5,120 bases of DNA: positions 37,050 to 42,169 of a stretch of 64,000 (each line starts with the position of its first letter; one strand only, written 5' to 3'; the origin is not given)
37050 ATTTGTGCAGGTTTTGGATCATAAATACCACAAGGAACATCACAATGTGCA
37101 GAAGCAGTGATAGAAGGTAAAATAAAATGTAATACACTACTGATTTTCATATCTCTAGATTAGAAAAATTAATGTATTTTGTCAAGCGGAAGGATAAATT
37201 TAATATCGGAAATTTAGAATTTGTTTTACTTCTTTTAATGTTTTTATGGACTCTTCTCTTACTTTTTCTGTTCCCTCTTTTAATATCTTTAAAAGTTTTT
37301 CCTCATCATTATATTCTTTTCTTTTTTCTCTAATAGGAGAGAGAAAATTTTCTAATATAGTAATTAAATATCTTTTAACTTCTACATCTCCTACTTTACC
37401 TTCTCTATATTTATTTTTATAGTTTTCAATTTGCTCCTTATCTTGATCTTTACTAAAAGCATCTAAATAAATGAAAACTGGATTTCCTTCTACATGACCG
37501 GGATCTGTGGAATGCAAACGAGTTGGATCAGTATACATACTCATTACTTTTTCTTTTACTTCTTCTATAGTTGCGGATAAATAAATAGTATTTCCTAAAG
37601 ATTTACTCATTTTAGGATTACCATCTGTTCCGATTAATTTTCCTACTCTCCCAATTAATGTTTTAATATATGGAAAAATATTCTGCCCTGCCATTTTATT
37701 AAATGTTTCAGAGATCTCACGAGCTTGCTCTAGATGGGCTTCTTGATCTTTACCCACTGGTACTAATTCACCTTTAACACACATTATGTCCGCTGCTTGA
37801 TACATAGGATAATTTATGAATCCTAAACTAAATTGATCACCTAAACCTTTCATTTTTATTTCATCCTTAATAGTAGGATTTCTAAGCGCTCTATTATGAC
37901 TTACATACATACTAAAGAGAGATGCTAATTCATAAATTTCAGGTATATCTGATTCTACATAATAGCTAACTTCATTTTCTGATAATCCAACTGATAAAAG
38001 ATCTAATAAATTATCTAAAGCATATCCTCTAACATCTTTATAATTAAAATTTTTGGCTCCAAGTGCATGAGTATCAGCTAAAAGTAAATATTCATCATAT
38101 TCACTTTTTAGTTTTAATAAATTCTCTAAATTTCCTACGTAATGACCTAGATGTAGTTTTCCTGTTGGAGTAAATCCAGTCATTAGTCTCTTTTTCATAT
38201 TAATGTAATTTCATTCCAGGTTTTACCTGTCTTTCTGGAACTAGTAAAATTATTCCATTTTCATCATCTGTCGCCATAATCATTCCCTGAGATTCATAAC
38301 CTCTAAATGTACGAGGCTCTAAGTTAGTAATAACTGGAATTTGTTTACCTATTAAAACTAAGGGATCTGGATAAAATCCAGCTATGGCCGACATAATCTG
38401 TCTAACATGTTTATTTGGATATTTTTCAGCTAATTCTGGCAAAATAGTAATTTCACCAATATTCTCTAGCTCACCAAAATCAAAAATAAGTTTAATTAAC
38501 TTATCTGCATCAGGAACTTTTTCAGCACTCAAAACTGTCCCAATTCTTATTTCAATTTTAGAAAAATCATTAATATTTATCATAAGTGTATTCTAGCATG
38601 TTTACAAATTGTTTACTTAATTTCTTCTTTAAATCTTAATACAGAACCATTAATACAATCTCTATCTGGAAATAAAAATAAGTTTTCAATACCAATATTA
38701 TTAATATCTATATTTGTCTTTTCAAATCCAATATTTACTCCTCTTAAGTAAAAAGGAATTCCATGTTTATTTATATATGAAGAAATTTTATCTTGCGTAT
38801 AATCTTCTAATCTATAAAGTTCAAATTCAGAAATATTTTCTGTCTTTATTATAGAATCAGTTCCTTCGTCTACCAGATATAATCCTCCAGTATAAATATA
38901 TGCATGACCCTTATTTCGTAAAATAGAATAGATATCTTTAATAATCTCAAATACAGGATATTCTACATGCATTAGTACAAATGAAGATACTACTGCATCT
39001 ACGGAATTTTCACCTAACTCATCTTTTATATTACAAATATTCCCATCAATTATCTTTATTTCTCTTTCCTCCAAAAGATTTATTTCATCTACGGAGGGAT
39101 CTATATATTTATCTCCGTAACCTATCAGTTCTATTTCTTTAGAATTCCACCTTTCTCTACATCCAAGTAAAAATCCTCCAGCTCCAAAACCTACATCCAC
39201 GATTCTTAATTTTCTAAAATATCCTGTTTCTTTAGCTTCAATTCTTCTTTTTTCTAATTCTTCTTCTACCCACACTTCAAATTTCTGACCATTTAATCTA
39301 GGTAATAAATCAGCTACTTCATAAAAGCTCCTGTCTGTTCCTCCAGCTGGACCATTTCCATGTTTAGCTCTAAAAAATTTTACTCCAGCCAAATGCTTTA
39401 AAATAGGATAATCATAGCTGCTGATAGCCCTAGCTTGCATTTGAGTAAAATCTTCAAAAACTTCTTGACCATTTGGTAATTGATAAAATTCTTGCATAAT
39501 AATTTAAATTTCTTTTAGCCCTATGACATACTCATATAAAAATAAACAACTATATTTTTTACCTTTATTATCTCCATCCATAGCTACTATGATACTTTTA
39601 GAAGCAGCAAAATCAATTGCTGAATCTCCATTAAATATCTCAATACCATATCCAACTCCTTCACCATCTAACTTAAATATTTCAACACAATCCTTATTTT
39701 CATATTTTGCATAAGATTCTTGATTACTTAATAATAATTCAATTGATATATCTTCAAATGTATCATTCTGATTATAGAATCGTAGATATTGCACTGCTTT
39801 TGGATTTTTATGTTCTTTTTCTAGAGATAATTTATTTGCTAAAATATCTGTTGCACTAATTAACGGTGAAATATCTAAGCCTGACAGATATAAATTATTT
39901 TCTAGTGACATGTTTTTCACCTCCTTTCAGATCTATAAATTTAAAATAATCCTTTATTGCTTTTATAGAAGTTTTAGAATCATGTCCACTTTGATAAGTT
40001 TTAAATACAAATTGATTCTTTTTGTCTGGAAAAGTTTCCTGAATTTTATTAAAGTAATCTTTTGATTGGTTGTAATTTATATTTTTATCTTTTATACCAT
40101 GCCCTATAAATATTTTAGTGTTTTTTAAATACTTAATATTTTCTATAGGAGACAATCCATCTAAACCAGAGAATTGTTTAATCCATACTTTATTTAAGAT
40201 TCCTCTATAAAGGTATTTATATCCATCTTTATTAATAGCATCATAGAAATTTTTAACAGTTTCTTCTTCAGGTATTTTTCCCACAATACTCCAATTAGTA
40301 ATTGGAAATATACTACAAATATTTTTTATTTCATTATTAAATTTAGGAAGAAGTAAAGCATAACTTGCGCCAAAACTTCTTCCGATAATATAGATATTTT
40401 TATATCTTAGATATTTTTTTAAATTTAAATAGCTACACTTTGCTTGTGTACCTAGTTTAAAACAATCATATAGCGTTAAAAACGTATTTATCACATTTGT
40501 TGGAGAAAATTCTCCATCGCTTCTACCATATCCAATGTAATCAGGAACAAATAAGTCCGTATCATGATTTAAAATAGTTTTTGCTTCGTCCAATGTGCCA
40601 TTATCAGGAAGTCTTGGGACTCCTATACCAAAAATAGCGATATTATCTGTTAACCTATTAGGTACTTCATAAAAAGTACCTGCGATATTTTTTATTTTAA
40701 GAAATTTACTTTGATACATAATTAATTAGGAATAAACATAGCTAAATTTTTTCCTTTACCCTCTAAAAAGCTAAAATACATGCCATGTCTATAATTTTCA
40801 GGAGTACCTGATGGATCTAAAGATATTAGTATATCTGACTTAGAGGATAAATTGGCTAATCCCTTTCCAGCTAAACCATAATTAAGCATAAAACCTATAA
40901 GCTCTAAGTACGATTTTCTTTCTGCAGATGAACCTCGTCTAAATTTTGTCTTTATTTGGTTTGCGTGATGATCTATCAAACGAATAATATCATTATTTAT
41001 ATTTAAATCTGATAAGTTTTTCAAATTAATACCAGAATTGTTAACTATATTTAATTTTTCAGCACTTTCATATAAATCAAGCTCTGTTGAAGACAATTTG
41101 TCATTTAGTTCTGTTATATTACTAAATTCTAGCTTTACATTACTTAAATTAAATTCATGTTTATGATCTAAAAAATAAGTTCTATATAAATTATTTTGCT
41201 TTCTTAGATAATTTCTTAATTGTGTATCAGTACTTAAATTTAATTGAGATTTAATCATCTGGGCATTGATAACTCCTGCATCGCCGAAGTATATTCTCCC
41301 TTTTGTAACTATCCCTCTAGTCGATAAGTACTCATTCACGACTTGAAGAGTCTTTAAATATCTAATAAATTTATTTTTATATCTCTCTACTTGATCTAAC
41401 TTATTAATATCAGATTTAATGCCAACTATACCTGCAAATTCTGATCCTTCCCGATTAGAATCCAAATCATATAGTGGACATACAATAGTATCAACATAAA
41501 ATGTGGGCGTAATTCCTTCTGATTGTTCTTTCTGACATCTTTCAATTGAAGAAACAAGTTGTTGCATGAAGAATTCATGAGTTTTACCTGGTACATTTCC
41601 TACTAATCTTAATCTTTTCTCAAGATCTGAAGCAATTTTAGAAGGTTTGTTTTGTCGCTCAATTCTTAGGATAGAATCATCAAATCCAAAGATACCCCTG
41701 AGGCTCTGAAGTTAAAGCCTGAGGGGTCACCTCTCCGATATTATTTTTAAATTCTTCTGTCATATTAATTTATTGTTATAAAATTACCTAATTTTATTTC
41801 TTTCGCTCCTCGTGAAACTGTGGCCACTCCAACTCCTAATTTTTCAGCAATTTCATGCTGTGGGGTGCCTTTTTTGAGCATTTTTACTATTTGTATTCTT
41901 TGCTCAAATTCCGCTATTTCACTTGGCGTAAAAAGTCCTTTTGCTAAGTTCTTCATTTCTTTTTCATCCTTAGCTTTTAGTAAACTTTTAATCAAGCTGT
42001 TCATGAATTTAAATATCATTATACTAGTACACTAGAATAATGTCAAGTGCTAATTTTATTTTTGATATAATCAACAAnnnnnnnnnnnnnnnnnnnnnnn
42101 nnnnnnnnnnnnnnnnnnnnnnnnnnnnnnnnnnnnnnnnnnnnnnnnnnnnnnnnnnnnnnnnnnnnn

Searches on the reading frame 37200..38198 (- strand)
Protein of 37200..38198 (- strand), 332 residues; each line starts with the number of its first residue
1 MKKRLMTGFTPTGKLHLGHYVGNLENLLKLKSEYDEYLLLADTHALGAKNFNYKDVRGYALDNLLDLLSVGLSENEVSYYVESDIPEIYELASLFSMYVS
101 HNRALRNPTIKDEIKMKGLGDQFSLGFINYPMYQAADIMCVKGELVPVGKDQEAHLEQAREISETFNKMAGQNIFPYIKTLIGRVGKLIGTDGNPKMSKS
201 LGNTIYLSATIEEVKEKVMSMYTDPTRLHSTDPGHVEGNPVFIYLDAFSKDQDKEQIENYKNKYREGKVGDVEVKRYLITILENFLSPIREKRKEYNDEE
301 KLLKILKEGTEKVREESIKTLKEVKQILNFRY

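Call 29: search_protein_families(library=pfam, proteins=[window:37200-38198:-], max_evalue=0.001)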
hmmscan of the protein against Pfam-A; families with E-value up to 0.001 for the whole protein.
window:37200-38198:- (332 aa): 1 family
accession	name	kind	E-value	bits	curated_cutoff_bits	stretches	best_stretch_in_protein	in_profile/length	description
PF00579.31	tRNA-synt_1b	-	5.6e-52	177.3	21.1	1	4-286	7-291/292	tRNA synthetases class I (W and Y)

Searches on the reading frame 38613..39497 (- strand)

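Call 29: search_protein_families(library=pfam, proteins=[window:38613-39497:-], max_evalue=0.001)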
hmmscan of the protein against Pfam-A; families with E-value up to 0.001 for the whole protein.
window:38613-39497:- (294 aa): 4 families
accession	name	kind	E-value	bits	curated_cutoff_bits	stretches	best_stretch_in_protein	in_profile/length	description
PF08241.18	Methyltransf_11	-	8.7e-07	29.9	21.2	1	101-201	2-95/95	Methyltransferase domain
PF13649.12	Methyltransf_25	-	1.1e-05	26.5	27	1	99-197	1-97/97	Methyltransferase domain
PF13489.12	Methyltransf_23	-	0.00011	22.4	27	1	94-203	21-118/164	Methyltransferase domain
PF08242.18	Methyltransf_12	-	0.00025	22.2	30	1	101-198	2-97/98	Methyltransferase domain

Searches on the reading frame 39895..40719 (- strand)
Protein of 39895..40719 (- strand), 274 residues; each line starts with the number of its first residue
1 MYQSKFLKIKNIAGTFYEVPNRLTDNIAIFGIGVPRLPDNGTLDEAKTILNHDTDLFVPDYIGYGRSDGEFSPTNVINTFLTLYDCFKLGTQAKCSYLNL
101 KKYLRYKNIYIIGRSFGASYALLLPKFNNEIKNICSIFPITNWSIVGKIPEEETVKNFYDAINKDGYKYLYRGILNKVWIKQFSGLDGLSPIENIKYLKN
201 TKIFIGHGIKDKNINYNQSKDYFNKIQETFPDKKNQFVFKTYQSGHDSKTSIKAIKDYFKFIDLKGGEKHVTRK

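Call 28: search_protein_families(library=pfam, proteins=[window:39895-40719:-], max_evalue=0.001)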
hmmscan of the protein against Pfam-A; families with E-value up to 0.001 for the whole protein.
window:39895-40719:- (274 aa): 2 families
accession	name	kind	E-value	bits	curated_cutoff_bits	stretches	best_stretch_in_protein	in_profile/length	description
PF00326.27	Peptidase_S9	-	1.4e-07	31.7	22.6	1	96-262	53-206/213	Prolyl oligopeptidase family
PF20434.5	BD-FAE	-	8e-05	22.7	26.8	1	106-225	88-214/215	BD-FAE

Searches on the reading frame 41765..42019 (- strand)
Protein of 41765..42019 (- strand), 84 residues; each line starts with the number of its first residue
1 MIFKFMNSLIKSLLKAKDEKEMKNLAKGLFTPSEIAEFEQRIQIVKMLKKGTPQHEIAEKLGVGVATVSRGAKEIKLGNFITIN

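Call 28: search_protein_families(library=pfam, proteins=[window:41765-42019:-], max_evalue=0.001)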
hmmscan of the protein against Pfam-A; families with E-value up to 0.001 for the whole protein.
window:41765-42019:- (84 aa): 5 families
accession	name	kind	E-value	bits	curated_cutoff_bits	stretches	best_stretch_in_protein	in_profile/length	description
PF01371.25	Trp_repressor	-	5.6e-20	71.7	27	1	6-78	3-76/88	Trp repressor protein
PF13384.12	HTH_23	-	1.4e-06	28.4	24.6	1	39-70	5-36/50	Homeodomain-like domain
PF13936.12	HTH_38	-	8.1e-05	22.7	27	1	38-70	7-39/44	Helix-turn-helix domain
PF13518.12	HTH_28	-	0.00013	22.4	25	1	40-70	1-31/52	Helix-turn-helix domain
PF02796.21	HTH_7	-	0.0003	21.3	23.8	1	43-68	13-38/45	Helix-turn-helix domain of resolvase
